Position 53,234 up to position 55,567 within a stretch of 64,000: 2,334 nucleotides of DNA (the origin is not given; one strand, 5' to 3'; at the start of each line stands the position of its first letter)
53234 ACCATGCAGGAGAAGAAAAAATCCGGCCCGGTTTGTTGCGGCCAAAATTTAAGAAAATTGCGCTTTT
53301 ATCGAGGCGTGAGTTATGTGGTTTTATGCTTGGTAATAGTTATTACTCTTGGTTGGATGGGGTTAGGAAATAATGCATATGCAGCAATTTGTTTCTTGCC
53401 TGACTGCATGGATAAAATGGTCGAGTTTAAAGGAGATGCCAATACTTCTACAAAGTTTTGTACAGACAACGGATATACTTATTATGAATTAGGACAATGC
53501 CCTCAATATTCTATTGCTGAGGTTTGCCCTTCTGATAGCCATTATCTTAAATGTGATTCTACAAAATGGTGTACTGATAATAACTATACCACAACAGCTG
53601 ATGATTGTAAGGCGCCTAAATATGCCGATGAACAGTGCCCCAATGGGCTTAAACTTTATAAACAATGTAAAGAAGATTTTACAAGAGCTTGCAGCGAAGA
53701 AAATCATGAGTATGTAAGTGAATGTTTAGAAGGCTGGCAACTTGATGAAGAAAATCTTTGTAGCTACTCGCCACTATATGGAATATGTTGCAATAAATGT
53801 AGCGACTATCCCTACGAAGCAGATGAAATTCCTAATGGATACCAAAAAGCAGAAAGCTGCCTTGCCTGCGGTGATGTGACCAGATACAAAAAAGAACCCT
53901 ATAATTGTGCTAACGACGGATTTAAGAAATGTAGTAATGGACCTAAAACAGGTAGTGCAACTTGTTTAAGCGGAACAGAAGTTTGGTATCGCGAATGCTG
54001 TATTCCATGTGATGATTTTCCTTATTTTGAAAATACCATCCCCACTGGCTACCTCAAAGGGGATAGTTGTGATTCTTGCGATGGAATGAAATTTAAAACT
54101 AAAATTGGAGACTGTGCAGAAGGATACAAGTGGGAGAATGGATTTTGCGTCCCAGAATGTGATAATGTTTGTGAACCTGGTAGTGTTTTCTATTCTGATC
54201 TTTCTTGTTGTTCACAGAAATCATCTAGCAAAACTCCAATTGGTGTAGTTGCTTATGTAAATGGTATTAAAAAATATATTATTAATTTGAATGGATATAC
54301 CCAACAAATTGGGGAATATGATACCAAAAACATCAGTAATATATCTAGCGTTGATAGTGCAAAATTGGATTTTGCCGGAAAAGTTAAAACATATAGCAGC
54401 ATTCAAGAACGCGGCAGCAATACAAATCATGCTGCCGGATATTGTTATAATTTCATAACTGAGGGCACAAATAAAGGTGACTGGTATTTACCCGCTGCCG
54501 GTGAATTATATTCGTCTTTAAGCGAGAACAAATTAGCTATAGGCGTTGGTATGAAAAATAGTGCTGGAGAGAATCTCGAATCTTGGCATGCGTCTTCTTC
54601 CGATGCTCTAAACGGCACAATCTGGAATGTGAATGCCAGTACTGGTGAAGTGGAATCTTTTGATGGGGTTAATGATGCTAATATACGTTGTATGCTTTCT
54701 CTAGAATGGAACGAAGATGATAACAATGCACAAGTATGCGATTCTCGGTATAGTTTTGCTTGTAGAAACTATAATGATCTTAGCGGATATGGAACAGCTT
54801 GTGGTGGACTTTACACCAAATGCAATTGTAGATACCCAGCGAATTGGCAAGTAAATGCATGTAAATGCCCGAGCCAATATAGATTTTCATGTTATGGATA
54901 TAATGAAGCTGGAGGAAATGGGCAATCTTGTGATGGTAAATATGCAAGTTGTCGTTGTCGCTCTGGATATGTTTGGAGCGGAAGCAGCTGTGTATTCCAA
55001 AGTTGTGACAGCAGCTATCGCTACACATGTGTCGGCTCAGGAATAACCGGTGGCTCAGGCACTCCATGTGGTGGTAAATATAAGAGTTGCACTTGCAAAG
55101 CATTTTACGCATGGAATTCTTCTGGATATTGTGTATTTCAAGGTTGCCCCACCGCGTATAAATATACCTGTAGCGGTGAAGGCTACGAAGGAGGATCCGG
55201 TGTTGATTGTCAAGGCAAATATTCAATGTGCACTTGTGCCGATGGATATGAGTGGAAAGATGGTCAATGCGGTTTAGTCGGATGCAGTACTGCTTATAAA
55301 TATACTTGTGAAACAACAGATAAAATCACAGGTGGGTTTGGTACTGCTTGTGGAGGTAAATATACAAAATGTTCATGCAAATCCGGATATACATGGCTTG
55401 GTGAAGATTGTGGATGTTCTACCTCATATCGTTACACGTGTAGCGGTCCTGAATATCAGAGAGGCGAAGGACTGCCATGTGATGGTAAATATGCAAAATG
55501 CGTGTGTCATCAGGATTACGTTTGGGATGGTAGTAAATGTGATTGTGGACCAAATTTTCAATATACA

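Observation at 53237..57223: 1328-aa secreted protein combining three DUF1566/Fib_succ_major-like domains with a novel six-cysteine tandem repeat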

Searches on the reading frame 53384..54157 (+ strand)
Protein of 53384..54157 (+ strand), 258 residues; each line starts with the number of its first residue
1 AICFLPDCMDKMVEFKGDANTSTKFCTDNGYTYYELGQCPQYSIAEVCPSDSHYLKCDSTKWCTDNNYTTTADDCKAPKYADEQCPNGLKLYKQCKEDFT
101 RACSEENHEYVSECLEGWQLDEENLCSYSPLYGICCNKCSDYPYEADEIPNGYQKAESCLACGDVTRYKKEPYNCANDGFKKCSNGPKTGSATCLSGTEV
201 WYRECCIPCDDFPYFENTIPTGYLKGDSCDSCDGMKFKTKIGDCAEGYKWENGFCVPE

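Call 75: search_solved_structures(query=window:53384-54157:+, max_evalue=10)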
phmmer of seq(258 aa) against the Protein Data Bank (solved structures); distinct sequences matched with E-value up to 10: 0.
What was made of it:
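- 53387..54145 (+): N-terminal Cys-rich domain (aa 51-303; 27 Cys; pI 4.5). It has two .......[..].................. units and is the part conserved among paralogs. No PDB sequence match at E<=10 (call 75).
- Tried and rejected: The N-terminal domain has no match in PDB sequences (call 75).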

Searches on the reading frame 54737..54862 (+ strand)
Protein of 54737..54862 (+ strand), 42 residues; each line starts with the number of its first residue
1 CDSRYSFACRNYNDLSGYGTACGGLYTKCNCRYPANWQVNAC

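Call 24: search_solved_structures(query=A1, max_evalue=10, show_alignments=3)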
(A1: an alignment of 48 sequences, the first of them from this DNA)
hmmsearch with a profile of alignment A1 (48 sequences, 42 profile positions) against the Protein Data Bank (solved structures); distinct sequences matched with E-value up to 10: 3.
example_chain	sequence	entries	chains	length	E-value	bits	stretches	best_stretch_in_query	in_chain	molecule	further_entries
9lkl_D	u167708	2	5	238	0.22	15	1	15-33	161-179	Adhesion G protein-coupled receptor B3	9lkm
8vwy_A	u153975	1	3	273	0.28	14.7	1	15-33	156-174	Adhesion G protein-coupled receptor B3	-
8trs_D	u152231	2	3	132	2.5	11.6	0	28-42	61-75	Ephrin type-A receptor 2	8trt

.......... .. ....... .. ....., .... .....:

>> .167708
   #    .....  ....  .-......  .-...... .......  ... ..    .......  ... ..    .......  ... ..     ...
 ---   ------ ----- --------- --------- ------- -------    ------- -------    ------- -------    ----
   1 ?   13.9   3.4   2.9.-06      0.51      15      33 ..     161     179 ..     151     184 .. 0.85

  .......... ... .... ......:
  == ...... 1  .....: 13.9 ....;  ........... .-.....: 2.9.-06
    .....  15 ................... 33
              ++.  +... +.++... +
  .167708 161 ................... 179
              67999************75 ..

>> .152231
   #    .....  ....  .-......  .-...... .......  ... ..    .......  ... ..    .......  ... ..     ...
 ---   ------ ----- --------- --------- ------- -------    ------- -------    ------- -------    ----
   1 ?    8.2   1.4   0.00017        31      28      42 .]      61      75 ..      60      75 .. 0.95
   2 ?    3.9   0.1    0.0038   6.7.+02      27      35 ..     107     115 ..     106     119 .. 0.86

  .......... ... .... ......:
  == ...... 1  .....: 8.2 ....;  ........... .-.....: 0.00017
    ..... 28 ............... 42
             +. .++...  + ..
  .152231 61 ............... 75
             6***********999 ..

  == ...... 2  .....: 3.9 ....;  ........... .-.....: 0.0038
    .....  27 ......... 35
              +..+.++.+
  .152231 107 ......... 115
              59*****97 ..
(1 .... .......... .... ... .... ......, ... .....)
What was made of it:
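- On EGF-like domain: The PDB profile search gives E>=0.22 (call 24).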

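Call 25: search_protein_families(library=pfam, alignment_id=A1, max_evalue=10)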
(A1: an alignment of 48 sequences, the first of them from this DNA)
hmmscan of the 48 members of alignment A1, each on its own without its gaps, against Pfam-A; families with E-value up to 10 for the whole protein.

A. member 1, seq(42 aa): 0 families

B. families by the number of members that match (of 48 scanned): 14 families
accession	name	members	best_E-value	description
PF25387.1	ADGRF3_N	30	0.0067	ADGRF3-like, N-terminal domain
PF12662.13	cEGF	6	0.011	Complement Clr-like EGF-like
PF01683.23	EB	5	0.0053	EB module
PF12947.13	EGF_3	5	0.017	EGF domain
PF18278.7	RANK_CRD_2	2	0.051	Receptor activator of the NF-KB cysteine-rich repeat domain 2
PF07974.19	EGF_2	2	0.24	EGF-like domain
PF22897.2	TIL_2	1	0.033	TIL-like domain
PF25084.1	LbH_EIF2B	1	0.048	EIF2B subunit epsilon LbH domain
PF21364.3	EGF_FBN_1st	1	0.067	Fibrillin, first EGF domain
PF18741.7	MTES_1575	1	0.1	REase_MTES_1575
PF18152.6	DAHP_snth_FXD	1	0.27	DAHP synthase ferredoxin-like domain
PF12661.13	hEGF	1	0.32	Human growth factor-like EGF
PF06174.16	DUF987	1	1.2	Protein of unknown function (DUF987)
PF21795.3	JAG1-like_EGF2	1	1.6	Protein jagged-1-like, atypical EGF2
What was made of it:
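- On EGF-like domain: Best per-repeat Pfam E-values are 0.005-0.02, for the EB module, ADGRF3_N, cEGF and EGF_3 (call 25).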

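Call 32: search_protein_representatives(alignment_id=A1)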
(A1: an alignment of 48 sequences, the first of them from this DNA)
Query: 48 sequences, 42 profile positions. Proteins with E-value up to 0.001 (for the whole library): 313; up to 1e-10: 122; up to 1e-30: 21. The best 150 are listed.
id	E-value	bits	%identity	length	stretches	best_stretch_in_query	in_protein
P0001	1.3e-119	406.3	-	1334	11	1-42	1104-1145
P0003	6.7e-107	365.6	-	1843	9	1-42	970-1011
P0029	1.5e-91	316.5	-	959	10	1-39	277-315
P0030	2.5e-72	254.9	-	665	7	1-42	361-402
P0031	4.1e-71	251.1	-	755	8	1-40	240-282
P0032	6.1e-58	208.9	-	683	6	1-42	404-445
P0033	1.4e-53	194.9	-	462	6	1-42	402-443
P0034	2.4e-53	194.2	-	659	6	1-42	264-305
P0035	3.3e-52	190.5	-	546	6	1-42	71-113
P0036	3.6e-49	180.8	-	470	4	1-42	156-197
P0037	5.7e-42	157.8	-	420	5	1-42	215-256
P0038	1.1e-41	156.9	-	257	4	1-42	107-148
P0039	6.1e-41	154.5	-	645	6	1-42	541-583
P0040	7.7e-36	138.2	-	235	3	1-42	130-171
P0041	1.5e-34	134.0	-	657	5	1-40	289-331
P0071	3.0e-23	97.9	-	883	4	1-42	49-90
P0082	7.6e-21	90.2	-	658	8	15-34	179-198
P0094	5.0e-19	84.4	-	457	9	1-37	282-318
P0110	1.5e-16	76.4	-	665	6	15-37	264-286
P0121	8.4e-15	70.8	-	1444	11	18-42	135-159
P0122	1.4e-14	70.1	-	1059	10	5-42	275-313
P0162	1.8e-09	53.7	-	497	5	1-29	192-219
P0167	2.7e-09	53.2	-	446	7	1-35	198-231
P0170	3.3e-09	52.9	-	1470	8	1-36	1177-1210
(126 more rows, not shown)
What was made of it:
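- It is found in 313 clusters at E<=1e-3 (call 32).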

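Call 95: search_protein_families(library=pfam, proteins=[P0082, P0094, P0110, P0121, P0122, P0170, P0167, P0162, P0071, P0029], max_evalue=0.001)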
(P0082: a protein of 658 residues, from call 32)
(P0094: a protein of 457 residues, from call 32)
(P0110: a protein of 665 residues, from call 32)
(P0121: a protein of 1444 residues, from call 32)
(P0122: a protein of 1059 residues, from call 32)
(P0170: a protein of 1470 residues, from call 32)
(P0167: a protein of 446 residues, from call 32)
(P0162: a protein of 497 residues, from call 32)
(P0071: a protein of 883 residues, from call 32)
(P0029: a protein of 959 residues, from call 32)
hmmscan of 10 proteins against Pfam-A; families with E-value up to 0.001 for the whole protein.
P0082 (658 aa): 0 families

P0094 (457 aa): 0 families

P0110 (665 aa): 0 families

P0121 (1444 aa): 1 family
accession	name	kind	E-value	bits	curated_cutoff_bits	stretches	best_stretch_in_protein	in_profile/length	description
PF07603.17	Lcl_C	-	4.1e-15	56.5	34.9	0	944-1044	38-110/117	Lcl C-terminal domain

P0122 (1059 aa): 0 families

P0170 (1470 aa): 1 family
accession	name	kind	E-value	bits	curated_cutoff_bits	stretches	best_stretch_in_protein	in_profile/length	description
PF07603.17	Lcl_C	-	1.2e-09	38.9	34.9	0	1282-1353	31-94/117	Lcl C-terminal domain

P0167 (446 aa): 0 families

P0162 (497 aa): 0 families

P0071 (883 aa): 0 families

P0029 (959 aa): 0 families

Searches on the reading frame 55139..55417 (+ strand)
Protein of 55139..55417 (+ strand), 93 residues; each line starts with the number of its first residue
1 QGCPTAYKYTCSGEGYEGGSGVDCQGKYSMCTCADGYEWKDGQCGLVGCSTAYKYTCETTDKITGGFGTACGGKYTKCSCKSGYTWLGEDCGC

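Call 60: predict_structure(alignment_id=A3)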
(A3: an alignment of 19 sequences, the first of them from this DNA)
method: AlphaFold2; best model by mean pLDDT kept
length: 93 residues; sequences in the alignment: 19
mean_pLDDT: 84.6   pTM: 0.48
mean pLDDT of the five models: 84.6, 84.1, 83.1, 82.1, 79.1
residues with pLDDT >= 90: 16; 70-90: 75; 50-70: 2; < 50: 0
segments of 3 or more residues with pLDDT < 50: none
pLDDT, mean of each block of 10 residues (from residue 1): 82 83 87 83 77 85 88 86 91 88
secondary structure, 60 per line:
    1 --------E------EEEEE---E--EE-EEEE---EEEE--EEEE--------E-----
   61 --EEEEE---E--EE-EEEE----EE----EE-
elements in order: E16-20 E30-33 E37-40 E43-46 E63-67 E77-80
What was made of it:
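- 54737..55936 (+): Tandem array of nine six-Cys repeats (aa 501-900; 54 Cys; pI 8.0); the proposed rigid stalk. The two-repeat AlphaFold model has pLDDT 84.6 and is all beta-hairpins (call 60).
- Closest known: EGF-like, TNFR cysteine-rich and furin-like small disulfide modules. Same: The repeat has six Cys in about 42 aa and beta-hairpin secondary structure (call 60).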

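Call 66: fold_search(model_id=the predicted structure, library=pdb)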
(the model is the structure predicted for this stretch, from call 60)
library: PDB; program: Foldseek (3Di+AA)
matches with E <= 10: 65; with E <= 0.001: 0
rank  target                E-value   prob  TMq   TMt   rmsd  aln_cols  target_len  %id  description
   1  8tv1_C                8.5e-01  0.06  0.21  0.10   8.7        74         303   20  Structure of the EphA2 LBDCRD bound to FabS1C_L1 (released 2024-06-26)
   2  5tl5_A                1.1e+00  0.04  0.24  0.23   9.9       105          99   15  COMPLEX BETWEEN HUMAN CD27 AND ANTIBODY M2177 (released 2017-06-14)
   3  7kx0_D                1.4e+00  0.05  0.24  0.24   9.3       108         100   13  Crystal structure of the CD27:CD70 co-stimulatory complex (released 2021-09-08)
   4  4bkf_A                1.4e+00  0.05  0.21  0.07   8.1        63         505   22  crystal structure of the human EphA4 ectodomain in complex with human ephrinB3 (released 2013-07-03)
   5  4bk4_A                1.5e+00  0.05  0.21  0.06   8.1        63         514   22  crystal structure of the human EphA4 ectodomain (released 2013-07-03)
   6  8trv_A                1.8e+00  0.04  0.21  0.10   9.0        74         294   19  Structure of the EphA2 LBDCRD bound to FabS1C_C1 (released 2024-07-17)
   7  7kpb_F                1.8e+00  0.04  0.24  0.18   9.3       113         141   14  Human TNF-alpha TNFR1 complex bound to conformationally selective antibody (released 2021-01-13)
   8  7kp7_D                2.2e+00  0.06  0.26  0.22   8.2        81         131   16  asymmetric mTNF-alpha hTNFR1 complex (released 2021-01-13)
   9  6fax_R                2.4e+00  0.05  0.30  0.28   8.5       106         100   14  Complex of Human CD40 Ectodomain with Lob 7.4 Fab (released 2018-02-07)
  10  4m4r_A                2.4e+00  0.04  0.22  0.06   8.2        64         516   25  Epha4 ectodomain complex with ephrin a5 (released 2013-10-30)
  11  3h5c_B                2.6e+00  0.04  0.22  0.10   8.0        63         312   24  X-Ray Structure of Protein Z-Protein Z Inhibitor Complex (released 2010-04-28)
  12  8d3c_A                2.6e+00  0.01  0.11  0.03  12.8       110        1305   13  VWF tubule derived from monomeric D1-A1 (released 2022-07-06)
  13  4bk4_B                2.8e+00  0.03  0.21  0.09   8.2        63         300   22  crystal structure of the human EphA4 ectodomain (released 2013-07-03)
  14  4m4p_A                3.0e+00  0.04  0.21  0.06   8.3        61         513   26  Crystal structure of EPHA4 ectodomain (released 2013-10-30)
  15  7kp7_F                3.0e+00  0.02  0.20  0.16   9.2        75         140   15  asymmetric mTNF-alpha hTNFR1 complex (released 2021-01-13)
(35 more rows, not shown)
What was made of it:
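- On EGF-like domain: The best Foldseek E-value is 0.85 (call 66).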
